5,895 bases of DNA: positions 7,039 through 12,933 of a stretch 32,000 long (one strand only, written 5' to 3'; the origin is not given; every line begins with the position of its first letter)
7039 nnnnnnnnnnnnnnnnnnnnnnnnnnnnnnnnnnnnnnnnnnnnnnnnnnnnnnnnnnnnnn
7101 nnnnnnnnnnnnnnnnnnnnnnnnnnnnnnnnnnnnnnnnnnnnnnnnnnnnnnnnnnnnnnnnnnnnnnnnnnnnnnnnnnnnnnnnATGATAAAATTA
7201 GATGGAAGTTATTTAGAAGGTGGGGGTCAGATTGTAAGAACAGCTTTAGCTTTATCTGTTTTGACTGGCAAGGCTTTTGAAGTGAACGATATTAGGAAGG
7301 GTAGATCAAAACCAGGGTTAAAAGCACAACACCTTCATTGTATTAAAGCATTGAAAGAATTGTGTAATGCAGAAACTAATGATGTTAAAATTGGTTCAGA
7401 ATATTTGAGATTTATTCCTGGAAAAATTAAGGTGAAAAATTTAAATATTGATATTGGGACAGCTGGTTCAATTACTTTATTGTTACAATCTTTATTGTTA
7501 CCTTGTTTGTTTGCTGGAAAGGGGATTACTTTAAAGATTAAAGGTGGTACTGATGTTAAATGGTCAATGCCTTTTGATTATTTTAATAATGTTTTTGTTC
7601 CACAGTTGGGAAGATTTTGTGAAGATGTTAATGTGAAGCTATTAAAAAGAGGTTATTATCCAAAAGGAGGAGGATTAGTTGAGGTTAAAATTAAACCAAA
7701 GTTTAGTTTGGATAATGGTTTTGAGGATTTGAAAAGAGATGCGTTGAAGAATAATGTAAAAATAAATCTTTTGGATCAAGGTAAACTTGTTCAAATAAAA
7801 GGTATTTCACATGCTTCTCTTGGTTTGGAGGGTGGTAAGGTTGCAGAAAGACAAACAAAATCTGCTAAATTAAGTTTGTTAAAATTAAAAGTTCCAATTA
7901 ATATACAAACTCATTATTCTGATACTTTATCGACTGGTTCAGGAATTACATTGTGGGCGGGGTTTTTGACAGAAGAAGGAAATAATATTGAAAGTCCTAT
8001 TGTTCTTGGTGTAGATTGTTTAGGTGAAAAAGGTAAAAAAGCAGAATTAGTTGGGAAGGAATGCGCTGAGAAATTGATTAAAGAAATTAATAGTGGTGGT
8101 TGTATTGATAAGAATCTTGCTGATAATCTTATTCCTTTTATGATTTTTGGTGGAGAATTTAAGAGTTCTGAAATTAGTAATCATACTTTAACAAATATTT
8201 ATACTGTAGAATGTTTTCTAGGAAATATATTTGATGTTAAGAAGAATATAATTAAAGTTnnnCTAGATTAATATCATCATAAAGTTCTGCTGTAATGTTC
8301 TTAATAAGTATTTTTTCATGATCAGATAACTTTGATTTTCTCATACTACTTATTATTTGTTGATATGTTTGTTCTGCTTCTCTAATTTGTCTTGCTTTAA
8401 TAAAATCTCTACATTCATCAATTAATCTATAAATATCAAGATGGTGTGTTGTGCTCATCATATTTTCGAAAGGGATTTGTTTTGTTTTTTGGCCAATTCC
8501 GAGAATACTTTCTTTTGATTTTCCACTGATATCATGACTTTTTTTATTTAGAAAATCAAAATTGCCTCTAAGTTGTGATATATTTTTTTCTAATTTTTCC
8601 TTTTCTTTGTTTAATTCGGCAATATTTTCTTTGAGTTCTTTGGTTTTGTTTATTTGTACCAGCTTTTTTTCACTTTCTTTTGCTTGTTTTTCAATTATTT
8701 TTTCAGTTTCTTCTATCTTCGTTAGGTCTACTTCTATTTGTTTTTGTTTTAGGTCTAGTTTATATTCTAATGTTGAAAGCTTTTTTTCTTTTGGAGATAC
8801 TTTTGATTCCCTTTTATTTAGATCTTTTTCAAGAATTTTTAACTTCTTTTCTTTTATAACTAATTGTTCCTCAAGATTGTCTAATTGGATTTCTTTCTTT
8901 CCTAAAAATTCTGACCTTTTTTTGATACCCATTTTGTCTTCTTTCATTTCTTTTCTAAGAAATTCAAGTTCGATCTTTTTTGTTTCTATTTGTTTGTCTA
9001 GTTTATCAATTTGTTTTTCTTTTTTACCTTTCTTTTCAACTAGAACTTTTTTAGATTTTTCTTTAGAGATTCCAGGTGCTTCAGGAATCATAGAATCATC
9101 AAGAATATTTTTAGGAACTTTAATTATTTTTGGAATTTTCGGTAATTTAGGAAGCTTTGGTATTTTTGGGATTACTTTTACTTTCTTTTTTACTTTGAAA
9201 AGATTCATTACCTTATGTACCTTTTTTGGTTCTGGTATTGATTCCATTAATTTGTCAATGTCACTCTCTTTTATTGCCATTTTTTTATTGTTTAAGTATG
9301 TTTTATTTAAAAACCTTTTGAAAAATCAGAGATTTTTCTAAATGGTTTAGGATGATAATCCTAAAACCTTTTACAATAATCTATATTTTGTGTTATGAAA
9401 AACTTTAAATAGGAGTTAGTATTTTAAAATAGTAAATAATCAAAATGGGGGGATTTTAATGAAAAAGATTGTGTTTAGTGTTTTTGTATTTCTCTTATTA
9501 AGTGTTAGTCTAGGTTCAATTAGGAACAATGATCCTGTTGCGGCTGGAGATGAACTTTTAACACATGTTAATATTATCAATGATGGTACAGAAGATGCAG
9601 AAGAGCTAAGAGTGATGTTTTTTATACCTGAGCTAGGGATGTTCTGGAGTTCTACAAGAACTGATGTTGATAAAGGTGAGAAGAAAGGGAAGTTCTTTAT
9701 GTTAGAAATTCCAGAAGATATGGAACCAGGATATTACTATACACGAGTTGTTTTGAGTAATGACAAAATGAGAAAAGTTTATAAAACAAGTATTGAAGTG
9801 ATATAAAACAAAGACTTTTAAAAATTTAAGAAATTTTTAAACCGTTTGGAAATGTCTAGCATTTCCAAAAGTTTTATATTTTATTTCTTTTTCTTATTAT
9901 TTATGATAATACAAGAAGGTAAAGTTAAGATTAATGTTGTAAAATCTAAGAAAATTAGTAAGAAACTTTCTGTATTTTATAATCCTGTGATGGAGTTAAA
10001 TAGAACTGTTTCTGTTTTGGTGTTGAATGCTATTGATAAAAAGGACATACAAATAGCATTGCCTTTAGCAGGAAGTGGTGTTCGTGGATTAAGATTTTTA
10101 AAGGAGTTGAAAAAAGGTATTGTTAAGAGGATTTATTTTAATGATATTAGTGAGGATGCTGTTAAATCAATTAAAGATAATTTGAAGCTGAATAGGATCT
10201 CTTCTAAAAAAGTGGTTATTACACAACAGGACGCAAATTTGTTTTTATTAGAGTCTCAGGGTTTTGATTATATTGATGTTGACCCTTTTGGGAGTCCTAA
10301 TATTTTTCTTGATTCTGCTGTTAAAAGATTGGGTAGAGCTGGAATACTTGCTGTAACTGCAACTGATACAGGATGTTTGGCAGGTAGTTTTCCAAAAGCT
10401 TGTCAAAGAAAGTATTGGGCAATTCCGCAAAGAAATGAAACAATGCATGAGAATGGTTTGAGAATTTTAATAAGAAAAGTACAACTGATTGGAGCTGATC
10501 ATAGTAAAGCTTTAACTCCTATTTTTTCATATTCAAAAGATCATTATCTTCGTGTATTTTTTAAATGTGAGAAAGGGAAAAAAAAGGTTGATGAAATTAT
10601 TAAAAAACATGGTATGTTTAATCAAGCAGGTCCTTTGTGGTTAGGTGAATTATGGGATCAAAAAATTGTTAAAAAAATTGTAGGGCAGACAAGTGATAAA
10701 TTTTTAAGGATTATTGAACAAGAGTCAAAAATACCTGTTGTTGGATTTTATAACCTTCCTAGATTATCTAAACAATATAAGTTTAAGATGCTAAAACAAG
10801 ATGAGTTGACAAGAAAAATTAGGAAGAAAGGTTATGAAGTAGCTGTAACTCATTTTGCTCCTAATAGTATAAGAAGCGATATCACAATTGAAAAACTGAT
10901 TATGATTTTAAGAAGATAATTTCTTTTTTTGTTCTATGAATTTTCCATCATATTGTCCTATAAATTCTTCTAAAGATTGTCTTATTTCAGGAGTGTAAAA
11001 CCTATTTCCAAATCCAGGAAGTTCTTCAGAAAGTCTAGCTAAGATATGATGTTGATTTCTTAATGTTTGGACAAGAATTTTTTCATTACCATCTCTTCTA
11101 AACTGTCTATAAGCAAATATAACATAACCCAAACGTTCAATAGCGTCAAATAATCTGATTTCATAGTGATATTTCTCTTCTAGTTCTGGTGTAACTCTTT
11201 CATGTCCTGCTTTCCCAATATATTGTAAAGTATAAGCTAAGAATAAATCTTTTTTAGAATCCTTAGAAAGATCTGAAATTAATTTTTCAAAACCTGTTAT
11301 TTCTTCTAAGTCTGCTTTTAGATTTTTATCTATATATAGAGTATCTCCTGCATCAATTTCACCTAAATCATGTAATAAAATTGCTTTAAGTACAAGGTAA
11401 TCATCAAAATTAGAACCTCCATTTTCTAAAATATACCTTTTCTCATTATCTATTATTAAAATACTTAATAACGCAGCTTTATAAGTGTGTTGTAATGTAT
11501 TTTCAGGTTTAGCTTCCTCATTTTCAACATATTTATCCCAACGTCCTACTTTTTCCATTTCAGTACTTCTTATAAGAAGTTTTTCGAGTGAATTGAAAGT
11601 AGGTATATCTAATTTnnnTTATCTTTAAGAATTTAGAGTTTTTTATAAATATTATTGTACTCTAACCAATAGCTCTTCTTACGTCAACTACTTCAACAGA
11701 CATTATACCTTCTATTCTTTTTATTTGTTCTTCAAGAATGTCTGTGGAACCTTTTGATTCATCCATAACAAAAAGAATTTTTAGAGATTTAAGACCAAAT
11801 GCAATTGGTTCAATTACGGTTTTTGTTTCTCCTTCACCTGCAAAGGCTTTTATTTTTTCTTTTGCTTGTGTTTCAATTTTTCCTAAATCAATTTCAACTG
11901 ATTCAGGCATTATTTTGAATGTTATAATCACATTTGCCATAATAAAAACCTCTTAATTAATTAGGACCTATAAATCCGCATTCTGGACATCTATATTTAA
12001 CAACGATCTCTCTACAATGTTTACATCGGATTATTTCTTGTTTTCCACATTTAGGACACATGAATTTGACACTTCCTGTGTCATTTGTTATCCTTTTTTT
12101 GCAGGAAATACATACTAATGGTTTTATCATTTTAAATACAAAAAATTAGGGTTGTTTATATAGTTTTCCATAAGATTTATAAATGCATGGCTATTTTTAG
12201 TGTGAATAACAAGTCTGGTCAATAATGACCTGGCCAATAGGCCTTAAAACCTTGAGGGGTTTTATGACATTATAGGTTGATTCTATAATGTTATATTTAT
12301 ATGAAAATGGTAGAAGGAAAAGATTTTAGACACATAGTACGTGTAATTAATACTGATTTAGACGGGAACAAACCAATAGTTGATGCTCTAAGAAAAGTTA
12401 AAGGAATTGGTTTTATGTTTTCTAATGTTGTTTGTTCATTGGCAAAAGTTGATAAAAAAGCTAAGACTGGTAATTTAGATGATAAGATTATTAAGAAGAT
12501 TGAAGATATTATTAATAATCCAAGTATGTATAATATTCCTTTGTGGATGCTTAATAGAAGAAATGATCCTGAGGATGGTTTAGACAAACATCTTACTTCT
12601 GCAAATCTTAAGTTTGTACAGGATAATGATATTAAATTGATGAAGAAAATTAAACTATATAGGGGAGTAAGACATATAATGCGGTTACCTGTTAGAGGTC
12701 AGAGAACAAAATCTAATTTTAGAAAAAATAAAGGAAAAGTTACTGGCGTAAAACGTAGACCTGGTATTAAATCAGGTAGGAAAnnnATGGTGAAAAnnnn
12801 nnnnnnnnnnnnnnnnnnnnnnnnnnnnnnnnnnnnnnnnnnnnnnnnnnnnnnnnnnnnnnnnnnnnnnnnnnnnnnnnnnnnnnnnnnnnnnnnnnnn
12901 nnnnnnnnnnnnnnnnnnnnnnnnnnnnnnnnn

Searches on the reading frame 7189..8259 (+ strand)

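Call 45: search_protein_families(library=pfam, proteins=[window:7189-8259:+], max_evalue=0.00001)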
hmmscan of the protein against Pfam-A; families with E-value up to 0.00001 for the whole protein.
window:7189-8259:+ (357 aa): 2 families
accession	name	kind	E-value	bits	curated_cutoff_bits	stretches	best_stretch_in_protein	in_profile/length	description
PF01137.26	RTC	-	2e-74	249.9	27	1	8-349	1-220/221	RNA 3'-terminal phosphate cyclase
PF05189.18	RTC_insert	-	2.3e-16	60.5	23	1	195-300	1-101/102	RNA 3'-terminal phosphate cyclase (RTC), insert domain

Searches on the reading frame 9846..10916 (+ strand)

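Call 45: search_protein_families(library=pfam, proteins=[window:9846-10916:+], max_evalue=0.00001)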
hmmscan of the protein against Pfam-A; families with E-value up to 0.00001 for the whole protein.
window:9846-10916:+ (357 aa): 1 family
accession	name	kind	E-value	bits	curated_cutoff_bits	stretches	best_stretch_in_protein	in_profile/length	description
PF02005.22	TRM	-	1e-95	321.5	27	2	25-258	1-239/376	N2,N2-dimethylguanosine tRNA methyltransferase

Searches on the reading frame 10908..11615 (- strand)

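Call 63: search_protein_families(library=pfam, proteins=[window:10908-11615:-], max_evalue=0.0001)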
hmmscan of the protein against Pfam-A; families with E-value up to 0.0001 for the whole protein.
window:10908-11615:- (235 aa): 1 family
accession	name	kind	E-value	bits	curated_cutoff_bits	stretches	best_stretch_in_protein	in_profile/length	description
PF13023.12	HD_3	-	8.8e-10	39.2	22.5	1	30-176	13-139/165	HD domain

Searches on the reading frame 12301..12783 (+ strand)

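Call 63: search_protein_families(library=pfam, proteins=[window:12301-12783:+], max_evalue=0.0001)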
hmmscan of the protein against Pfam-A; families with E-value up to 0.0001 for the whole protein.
window:12301-12783:+ (161 aa): 1 family
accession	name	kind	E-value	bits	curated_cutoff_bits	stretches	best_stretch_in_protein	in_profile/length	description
PF00416.27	Ribosomal_S13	-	4e-37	127.9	31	1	14-141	1-127/128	Ribosomal protein S13/S18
